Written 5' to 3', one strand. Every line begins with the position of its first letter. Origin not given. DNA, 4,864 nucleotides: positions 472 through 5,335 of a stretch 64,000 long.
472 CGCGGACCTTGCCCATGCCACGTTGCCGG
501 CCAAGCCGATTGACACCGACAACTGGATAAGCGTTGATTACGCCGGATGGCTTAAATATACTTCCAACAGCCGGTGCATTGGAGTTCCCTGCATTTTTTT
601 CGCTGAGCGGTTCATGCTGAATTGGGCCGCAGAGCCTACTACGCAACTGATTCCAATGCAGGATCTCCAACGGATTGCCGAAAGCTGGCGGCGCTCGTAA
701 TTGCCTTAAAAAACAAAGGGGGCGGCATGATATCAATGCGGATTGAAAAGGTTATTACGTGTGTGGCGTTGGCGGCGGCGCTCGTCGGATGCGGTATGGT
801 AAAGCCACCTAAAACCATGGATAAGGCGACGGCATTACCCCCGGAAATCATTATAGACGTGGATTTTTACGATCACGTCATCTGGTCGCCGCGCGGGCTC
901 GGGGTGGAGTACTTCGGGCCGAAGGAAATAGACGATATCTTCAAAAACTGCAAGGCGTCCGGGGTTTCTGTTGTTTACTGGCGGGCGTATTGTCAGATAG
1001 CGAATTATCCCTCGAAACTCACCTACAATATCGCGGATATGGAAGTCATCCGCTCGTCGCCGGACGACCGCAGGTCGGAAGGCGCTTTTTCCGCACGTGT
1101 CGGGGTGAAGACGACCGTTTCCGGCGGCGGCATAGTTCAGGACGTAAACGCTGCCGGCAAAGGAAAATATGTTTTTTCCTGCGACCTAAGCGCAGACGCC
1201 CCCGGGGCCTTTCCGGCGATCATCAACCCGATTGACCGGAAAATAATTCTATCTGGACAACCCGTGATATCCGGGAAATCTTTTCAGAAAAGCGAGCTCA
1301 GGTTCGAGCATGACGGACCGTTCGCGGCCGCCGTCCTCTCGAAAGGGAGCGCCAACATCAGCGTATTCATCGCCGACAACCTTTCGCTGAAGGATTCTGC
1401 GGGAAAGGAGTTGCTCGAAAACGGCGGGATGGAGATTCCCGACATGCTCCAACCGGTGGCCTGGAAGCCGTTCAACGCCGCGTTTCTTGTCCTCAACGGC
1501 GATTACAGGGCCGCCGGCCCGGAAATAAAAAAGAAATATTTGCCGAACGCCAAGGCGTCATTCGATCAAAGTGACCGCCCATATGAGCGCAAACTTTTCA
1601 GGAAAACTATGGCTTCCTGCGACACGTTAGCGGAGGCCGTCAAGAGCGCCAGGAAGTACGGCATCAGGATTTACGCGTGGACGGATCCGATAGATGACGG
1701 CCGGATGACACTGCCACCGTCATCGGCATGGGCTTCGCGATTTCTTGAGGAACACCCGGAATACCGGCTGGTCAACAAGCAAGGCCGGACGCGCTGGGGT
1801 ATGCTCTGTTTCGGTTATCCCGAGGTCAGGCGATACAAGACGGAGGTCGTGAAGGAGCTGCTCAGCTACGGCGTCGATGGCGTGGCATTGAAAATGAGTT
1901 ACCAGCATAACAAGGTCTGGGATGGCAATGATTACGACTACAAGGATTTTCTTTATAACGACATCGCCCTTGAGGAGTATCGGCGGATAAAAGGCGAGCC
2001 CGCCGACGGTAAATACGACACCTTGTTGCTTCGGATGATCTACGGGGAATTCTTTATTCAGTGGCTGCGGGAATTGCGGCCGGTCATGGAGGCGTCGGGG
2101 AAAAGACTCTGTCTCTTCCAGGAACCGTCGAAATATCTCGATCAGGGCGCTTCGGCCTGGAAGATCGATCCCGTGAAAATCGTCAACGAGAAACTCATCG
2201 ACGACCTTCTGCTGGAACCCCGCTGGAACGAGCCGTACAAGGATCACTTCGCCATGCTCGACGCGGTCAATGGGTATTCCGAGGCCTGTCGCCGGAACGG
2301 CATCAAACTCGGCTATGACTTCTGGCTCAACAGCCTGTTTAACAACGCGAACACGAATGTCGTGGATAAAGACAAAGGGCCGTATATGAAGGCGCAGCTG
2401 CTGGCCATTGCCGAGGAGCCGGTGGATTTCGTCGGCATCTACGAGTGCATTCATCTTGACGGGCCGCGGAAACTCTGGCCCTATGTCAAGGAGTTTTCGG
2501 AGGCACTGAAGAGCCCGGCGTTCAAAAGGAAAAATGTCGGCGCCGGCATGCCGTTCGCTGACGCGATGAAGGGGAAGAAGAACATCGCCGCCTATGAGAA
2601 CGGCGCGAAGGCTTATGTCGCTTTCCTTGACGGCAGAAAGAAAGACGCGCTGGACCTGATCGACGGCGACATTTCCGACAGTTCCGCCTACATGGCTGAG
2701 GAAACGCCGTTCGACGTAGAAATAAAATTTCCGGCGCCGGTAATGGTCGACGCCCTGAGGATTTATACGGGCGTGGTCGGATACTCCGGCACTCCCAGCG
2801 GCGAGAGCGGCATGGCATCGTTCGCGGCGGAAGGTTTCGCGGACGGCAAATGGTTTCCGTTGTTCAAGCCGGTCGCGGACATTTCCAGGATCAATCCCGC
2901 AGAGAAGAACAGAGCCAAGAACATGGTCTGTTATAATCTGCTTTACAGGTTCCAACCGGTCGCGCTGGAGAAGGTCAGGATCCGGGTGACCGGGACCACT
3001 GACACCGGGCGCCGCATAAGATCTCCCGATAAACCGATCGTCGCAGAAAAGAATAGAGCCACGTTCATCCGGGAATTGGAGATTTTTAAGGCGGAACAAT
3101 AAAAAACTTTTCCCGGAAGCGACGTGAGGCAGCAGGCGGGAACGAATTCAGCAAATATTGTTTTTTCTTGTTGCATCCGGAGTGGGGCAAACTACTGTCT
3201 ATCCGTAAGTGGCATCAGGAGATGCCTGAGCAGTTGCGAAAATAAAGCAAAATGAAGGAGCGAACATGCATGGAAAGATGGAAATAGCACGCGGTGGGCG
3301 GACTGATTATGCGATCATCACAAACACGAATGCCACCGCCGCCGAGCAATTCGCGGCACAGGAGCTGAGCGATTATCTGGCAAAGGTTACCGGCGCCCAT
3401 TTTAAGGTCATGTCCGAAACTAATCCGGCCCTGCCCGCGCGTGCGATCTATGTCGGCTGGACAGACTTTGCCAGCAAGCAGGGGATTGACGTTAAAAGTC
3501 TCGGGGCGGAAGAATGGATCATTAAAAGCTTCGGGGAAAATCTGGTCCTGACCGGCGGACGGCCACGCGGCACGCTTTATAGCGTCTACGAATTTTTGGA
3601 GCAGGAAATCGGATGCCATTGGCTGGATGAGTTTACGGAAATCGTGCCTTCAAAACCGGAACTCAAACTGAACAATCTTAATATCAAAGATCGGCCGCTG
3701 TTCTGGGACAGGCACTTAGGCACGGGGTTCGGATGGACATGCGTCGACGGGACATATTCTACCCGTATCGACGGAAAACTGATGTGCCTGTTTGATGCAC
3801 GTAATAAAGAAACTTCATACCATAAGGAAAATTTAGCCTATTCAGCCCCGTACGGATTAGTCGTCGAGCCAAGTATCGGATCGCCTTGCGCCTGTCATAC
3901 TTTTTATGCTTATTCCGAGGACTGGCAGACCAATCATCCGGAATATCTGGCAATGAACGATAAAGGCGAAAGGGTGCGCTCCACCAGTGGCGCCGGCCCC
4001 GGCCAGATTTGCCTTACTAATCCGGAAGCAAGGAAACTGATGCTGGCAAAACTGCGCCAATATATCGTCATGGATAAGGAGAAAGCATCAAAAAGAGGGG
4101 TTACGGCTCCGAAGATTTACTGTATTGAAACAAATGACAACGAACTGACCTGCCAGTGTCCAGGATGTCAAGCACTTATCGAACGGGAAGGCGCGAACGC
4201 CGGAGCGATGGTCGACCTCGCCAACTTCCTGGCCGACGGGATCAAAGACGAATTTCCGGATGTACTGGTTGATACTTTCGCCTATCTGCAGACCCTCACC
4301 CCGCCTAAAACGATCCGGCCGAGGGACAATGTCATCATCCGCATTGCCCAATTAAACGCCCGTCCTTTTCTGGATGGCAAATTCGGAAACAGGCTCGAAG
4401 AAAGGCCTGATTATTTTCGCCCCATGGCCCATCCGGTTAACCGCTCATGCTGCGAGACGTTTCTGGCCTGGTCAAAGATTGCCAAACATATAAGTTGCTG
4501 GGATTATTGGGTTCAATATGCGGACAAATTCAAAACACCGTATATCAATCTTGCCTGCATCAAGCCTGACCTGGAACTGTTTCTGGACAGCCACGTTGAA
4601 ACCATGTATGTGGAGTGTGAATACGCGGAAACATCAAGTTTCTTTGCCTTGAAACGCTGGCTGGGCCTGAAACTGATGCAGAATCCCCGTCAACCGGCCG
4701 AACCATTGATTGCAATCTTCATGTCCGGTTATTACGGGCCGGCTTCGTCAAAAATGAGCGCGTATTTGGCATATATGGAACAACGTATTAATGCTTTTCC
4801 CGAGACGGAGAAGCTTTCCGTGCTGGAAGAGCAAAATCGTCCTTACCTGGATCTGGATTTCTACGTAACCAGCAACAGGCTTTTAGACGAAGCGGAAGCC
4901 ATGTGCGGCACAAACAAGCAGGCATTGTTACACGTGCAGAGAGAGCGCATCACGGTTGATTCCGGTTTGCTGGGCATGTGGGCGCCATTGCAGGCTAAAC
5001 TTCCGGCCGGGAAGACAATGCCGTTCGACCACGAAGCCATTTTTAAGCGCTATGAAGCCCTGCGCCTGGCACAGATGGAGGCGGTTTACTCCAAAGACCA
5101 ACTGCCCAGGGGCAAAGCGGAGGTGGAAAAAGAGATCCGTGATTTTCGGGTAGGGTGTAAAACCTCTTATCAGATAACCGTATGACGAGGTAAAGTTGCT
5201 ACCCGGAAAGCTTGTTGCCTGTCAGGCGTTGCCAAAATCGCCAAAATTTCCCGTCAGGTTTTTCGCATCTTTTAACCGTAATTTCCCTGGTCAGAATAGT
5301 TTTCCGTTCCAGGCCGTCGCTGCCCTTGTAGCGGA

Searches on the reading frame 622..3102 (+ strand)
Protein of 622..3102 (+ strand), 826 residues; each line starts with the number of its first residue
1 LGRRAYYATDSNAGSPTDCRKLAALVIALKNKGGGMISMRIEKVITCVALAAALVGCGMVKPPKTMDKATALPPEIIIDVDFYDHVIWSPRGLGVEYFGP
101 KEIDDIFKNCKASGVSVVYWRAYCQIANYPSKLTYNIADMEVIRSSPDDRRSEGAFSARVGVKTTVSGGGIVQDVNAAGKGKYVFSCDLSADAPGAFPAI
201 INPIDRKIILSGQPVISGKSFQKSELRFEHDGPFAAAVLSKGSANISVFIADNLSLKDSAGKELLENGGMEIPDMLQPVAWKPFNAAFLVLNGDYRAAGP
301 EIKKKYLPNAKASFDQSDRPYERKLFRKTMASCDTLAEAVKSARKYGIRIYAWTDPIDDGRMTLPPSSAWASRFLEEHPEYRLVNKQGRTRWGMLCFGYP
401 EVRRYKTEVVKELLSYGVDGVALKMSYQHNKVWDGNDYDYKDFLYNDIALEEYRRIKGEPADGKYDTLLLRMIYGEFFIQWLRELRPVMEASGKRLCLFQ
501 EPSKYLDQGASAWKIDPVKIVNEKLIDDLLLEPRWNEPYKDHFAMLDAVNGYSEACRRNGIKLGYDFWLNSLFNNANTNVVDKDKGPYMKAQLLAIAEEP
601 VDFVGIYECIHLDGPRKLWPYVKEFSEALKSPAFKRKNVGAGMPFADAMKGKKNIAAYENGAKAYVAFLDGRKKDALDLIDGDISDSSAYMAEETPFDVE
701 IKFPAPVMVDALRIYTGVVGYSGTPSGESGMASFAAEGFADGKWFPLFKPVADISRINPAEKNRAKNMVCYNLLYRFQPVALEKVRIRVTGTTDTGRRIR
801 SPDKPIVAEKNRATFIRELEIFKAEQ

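Call 19: search_protein_families(library=pfam, proteins=[window:622-3102:+], max_evalue=0.001)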
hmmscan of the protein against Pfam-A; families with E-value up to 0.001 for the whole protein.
window:622-3102:+ (826 aa): 2 families
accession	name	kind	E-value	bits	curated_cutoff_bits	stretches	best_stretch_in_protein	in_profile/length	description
PF02638.21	GHL10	-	9.9e-05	22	27.9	1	332-425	68-162/311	Glycosyl hydrolase-like 10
PF14871.12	GHL6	-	0.00021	21.9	35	0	328-425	38-132/132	Hypothetical glycosyl hydrolase 6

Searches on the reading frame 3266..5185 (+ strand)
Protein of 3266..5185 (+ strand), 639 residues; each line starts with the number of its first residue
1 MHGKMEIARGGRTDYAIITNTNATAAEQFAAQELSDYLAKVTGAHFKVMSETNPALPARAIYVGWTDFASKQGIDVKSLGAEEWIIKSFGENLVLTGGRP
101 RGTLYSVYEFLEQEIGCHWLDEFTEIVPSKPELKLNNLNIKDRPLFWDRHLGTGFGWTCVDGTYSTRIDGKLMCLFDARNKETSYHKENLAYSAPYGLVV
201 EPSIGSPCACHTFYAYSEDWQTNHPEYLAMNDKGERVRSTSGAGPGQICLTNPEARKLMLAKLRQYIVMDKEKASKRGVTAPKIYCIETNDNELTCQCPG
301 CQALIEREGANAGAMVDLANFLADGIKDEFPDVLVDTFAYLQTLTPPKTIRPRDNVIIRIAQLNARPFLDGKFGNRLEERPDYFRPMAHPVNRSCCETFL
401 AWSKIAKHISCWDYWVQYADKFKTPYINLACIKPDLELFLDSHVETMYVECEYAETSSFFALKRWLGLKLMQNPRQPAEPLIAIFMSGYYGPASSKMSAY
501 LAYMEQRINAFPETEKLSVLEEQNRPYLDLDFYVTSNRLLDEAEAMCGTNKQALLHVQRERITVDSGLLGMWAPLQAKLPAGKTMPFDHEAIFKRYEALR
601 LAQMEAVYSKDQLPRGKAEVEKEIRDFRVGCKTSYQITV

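Call 19: search_protein_families(library=pfam, proteins=[window:3266-5185:+], max_evalue=0.001)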
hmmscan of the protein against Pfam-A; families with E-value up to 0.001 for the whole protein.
window:3266-5185:+ (639 aa): 2 families
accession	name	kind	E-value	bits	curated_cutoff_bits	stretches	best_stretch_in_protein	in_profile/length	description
PF16126.11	DUF4838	-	1.5e-56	192.3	26.6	1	121-501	3-324/325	Domain of unknown function (DUF4838)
PF03648.19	Glyco_hydro_67N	-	2.8e-06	28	24.3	1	18-110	24-120/120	Glycosyl hydrolase family 67 N-terminus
